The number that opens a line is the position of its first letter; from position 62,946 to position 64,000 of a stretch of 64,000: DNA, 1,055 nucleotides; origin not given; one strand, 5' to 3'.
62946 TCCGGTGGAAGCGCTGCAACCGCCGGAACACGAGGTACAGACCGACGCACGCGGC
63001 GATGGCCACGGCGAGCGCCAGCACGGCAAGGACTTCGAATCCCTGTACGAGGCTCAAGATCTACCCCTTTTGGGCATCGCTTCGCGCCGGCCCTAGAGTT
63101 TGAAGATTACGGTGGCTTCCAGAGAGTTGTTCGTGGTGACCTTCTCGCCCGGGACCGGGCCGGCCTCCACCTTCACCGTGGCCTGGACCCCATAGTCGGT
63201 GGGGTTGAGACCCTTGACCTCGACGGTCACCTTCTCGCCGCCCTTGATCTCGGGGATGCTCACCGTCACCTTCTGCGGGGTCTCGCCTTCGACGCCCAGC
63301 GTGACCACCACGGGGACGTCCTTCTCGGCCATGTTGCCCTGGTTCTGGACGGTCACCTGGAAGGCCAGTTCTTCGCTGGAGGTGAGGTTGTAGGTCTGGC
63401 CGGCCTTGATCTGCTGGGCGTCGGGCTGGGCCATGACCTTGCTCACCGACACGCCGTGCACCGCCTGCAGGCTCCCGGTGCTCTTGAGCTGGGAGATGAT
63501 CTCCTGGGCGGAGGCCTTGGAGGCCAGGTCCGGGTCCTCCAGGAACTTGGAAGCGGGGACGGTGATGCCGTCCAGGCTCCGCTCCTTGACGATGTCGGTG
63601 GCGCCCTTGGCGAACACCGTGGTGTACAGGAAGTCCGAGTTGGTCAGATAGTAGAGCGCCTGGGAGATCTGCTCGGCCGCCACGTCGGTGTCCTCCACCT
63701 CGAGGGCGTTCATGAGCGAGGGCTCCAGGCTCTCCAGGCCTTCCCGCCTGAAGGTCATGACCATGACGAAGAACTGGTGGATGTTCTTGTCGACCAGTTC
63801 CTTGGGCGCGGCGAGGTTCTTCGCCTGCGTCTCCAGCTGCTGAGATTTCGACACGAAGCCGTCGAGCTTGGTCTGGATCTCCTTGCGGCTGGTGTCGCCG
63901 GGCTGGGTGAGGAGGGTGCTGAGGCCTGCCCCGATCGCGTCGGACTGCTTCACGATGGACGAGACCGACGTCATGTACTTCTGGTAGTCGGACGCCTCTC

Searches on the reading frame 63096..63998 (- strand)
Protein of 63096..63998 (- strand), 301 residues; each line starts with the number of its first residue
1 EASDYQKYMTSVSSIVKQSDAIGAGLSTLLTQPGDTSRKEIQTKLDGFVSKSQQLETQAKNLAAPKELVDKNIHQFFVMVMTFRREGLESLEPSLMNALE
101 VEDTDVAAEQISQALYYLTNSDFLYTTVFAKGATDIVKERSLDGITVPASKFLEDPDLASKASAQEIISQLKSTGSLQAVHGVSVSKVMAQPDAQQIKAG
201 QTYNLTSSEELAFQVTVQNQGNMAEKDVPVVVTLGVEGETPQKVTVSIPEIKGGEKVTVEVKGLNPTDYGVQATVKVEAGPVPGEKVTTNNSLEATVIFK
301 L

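Call 30: search_protein_families(library=pfam, proteins=[window:63096-63998:-], max_evalue=0.0001)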
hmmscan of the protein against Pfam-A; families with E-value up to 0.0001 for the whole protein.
window:63096-63998:- (301 aa): 1 family
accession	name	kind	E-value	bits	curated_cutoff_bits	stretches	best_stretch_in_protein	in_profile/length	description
PF07705.17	CARDB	-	3.7e-07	30.7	22.7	1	203-294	13-100/101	CARDB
